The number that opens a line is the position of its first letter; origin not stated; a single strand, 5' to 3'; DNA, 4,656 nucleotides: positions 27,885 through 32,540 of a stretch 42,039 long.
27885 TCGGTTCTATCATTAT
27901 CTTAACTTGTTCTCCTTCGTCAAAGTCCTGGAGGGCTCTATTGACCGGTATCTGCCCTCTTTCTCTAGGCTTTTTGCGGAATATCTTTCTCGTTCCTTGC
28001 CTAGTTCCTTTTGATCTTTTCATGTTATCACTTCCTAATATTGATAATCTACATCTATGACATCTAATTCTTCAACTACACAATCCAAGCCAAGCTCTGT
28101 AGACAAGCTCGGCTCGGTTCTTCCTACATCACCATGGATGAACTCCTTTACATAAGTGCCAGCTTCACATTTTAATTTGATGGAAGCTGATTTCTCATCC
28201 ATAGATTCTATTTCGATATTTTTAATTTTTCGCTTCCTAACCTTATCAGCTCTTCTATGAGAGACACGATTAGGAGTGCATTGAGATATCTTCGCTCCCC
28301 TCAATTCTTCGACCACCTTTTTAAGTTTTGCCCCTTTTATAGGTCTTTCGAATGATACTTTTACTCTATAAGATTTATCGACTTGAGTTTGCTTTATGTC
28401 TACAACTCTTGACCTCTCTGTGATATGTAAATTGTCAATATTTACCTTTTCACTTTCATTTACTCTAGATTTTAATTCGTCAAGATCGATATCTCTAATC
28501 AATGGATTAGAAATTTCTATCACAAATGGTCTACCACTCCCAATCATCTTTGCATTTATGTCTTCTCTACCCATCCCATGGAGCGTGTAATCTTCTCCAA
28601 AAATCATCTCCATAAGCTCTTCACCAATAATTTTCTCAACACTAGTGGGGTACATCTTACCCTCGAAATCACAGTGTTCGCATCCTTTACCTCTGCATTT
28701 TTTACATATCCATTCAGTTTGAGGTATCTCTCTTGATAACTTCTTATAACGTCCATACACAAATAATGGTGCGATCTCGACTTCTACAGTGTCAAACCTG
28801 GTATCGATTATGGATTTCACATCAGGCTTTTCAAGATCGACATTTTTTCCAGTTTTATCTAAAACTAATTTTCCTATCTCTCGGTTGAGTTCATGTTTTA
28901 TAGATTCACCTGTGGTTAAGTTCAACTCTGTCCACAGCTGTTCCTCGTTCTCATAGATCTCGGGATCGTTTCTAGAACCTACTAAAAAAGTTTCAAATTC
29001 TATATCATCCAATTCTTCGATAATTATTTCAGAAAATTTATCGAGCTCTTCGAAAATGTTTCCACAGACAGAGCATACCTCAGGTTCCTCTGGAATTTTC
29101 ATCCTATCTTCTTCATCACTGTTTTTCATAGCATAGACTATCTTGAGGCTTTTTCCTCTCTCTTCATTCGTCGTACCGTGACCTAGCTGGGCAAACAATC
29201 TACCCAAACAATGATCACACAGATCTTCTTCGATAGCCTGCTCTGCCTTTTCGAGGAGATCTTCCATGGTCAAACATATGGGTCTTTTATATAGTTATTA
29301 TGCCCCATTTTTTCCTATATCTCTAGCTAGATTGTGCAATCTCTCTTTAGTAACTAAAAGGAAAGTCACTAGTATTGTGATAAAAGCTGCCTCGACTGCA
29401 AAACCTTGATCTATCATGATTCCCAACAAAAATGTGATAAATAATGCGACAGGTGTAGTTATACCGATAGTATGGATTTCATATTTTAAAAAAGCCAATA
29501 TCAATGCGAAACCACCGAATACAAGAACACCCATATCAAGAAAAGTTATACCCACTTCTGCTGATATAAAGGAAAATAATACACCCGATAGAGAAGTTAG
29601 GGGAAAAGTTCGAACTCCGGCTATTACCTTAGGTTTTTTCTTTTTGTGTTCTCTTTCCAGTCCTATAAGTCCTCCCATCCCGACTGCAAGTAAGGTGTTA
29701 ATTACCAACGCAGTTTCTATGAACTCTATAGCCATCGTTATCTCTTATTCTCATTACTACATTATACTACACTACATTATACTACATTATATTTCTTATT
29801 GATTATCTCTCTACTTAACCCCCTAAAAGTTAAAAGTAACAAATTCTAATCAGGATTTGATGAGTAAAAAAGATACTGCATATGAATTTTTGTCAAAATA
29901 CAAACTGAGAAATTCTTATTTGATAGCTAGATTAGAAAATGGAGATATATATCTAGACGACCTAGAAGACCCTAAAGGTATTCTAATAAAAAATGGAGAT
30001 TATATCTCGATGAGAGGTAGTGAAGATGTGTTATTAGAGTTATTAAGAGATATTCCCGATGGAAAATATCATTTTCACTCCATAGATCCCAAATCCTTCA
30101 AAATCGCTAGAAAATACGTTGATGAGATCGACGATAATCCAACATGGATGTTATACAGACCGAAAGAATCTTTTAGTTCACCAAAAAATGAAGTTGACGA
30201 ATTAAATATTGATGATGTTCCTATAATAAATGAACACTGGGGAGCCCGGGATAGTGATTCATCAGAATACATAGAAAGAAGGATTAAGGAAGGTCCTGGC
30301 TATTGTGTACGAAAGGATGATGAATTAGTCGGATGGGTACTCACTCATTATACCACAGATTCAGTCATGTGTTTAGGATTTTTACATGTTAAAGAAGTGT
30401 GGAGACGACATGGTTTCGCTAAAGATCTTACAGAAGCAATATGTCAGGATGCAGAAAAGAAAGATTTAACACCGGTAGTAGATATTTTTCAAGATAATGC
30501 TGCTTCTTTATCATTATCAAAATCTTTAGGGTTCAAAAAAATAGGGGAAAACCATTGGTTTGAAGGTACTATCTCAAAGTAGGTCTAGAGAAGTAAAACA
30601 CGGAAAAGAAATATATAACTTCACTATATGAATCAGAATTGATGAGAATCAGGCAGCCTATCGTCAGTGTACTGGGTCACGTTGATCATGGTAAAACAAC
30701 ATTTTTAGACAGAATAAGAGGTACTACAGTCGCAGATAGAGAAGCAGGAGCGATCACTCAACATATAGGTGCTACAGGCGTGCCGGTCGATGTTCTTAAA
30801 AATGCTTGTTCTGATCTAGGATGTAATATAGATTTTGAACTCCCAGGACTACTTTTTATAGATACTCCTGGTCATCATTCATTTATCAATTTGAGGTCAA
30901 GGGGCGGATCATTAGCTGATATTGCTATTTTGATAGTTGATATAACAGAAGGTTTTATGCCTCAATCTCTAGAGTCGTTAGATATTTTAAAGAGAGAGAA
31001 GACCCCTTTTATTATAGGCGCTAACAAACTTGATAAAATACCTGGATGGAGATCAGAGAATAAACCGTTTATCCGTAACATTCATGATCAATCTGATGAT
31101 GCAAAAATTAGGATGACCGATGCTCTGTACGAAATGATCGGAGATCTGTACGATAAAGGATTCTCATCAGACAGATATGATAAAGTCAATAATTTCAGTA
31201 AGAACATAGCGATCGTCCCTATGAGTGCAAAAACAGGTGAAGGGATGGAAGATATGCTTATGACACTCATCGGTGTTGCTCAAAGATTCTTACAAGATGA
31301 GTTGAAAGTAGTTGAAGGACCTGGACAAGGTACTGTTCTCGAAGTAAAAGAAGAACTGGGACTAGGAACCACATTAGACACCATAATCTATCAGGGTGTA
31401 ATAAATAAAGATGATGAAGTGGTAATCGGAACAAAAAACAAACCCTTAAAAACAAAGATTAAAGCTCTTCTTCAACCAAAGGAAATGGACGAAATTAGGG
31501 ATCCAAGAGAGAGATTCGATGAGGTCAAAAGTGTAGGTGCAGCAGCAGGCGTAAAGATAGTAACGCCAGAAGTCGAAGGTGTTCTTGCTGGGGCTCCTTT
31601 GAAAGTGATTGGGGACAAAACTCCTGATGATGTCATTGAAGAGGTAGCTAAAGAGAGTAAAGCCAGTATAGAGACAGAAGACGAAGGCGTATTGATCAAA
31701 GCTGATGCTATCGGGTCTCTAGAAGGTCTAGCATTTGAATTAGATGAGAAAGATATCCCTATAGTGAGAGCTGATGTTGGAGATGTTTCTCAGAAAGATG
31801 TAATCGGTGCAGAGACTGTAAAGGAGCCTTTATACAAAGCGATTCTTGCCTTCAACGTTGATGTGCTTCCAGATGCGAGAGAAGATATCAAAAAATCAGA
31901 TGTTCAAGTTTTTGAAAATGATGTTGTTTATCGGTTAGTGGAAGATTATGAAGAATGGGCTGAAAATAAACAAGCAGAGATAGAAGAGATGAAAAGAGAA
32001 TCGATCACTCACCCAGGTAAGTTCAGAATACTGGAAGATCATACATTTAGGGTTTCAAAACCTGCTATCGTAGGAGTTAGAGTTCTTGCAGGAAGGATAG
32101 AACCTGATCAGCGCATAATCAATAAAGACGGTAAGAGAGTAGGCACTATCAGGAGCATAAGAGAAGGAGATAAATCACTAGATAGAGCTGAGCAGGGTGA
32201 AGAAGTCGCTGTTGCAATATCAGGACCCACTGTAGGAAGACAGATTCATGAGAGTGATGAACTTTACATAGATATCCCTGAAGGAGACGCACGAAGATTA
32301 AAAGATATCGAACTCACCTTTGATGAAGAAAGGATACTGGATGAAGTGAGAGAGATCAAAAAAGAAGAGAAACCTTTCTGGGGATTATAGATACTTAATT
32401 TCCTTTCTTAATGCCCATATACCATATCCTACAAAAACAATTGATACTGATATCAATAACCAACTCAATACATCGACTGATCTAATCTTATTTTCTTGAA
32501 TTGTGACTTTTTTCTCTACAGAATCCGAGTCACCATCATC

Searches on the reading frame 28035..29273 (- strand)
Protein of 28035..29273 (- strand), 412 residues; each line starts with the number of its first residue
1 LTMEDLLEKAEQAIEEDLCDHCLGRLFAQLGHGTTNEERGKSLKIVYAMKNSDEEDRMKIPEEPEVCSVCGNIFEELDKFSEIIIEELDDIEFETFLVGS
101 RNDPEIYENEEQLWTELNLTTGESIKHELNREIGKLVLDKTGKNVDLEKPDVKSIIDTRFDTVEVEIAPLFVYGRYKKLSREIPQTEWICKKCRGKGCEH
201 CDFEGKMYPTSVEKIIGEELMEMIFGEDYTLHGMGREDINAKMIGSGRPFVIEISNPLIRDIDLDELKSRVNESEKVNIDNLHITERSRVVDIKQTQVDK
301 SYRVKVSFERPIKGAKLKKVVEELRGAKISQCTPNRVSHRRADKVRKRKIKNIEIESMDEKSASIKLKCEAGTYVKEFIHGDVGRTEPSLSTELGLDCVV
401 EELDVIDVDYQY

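Call 88: search_protein_families(library=pfam, proteins=[window:28035-29273:-], max_evalue=0.00001)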
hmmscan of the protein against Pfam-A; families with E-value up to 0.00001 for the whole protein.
window:28035-29273:- (412 aa): 2 families
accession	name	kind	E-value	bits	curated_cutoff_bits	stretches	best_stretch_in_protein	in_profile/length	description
PF21238.2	Pus10_C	-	1.5e-72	244.4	27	1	171-409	1-232/232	Pus10, C-terminal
PF22023.1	Pus10_THUMP_arc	-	2.9e-28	98.3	28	1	80-157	1-78/78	Pus10 THUMP domain, archaeal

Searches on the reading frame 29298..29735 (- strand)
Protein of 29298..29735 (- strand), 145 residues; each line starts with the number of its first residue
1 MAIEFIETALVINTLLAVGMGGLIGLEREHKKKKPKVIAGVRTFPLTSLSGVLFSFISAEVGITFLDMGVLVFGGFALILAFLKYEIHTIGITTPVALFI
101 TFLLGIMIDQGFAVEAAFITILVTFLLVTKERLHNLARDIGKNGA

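Call 88: search_protein_families(library=pfam, proteins=[window:29298-29735:-], max_evalue=0.00001)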
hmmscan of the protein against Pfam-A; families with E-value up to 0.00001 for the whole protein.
window:29298-29735:- (145 aa): 1 family
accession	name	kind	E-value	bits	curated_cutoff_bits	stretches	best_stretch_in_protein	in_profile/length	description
PF02308.21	MgtC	-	1.1e-21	77.9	31.4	1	15-135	2-120/121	MgtC family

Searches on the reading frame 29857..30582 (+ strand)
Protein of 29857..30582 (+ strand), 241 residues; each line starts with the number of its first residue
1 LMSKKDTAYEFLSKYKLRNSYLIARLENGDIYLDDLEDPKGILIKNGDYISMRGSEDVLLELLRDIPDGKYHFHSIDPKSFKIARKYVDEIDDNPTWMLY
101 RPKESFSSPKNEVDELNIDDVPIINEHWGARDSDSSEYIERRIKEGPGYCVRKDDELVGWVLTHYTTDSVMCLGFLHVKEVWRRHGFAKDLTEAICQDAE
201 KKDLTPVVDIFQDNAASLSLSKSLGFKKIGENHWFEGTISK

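Call 88: search_protein_families(library=pfam, proteins=[window:29857-30582:+], max_evalue=0.00001)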
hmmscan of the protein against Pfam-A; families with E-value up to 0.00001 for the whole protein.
window:29857-30582:+ (241 aa): 5 families
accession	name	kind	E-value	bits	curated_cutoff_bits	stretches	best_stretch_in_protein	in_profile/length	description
PF12746.13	GNAT_acetyltran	-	7.6e-12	45.8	26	1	143-229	154-237/243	GNAT acetyltransferase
PF08445.16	FR47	-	8.8e-11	42.1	22.1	1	149-234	4-85/86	FR47-like protein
PF00583.31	Acetyltransf_1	-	2.3e-09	38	20.7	1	130-226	14-116/116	Acetyltransferase (GNAT) family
PF13302.13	Acetyltransf_3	-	5e-07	30.9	25.4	1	131-227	33-138/138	Acetyltransferase (GNAT) domain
PF13673.13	Acetyltransf_10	-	8.4e-06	26.2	23.6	0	138-237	21-118/128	Acetyltransferase (GNAT) domain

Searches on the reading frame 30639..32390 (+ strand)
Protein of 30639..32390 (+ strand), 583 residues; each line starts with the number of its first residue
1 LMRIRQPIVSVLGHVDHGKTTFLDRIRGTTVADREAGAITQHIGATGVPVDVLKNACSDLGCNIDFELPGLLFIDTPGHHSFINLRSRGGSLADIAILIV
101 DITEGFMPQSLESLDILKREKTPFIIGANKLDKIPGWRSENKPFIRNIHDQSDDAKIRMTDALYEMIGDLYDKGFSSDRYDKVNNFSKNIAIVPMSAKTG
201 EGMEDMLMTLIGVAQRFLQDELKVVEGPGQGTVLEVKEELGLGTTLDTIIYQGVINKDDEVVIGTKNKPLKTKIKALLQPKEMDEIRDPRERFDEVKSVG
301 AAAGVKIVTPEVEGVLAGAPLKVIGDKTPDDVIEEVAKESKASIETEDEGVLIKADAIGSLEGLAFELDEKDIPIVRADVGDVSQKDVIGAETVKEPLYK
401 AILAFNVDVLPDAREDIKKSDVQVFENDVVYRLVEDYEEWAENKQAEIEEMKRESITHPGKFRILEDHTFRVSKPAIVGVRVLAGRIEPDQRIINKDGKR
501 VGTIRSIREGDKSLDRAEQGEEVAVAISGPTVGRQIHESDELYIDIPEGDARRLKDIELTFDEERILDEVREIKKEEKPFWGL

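Call 88: search_protein_families(library=pfam, proteins=[window:30639-32390:+], max_evalue=0.00001)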
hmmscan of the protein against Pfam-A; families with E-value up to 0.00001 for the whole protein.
window:30639-32390:+ (583 aa): 4 families
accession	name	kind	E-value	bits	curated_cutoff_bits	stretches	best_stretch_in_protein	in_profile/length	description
PF00009.33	GTP_EFTU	-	4.6e-30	105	26.5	1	8-213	5-185/188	Elongation factor Tu GTP binding domain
PF14578.12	GTP_EFTU_D4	-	6.1e-29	100.2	23.8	1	459-543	2-86/86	Elongation factor Tu domain 4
PF11987.13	IF-2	-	3.3e-18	66.1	27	1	334-438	13-117/117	Translation-initiation factor 2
PF03144.31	GTP_EFTU_D2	-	1.5e-12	48.2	30.3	1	243-320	1-71/73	Elongation factor Tu domain 2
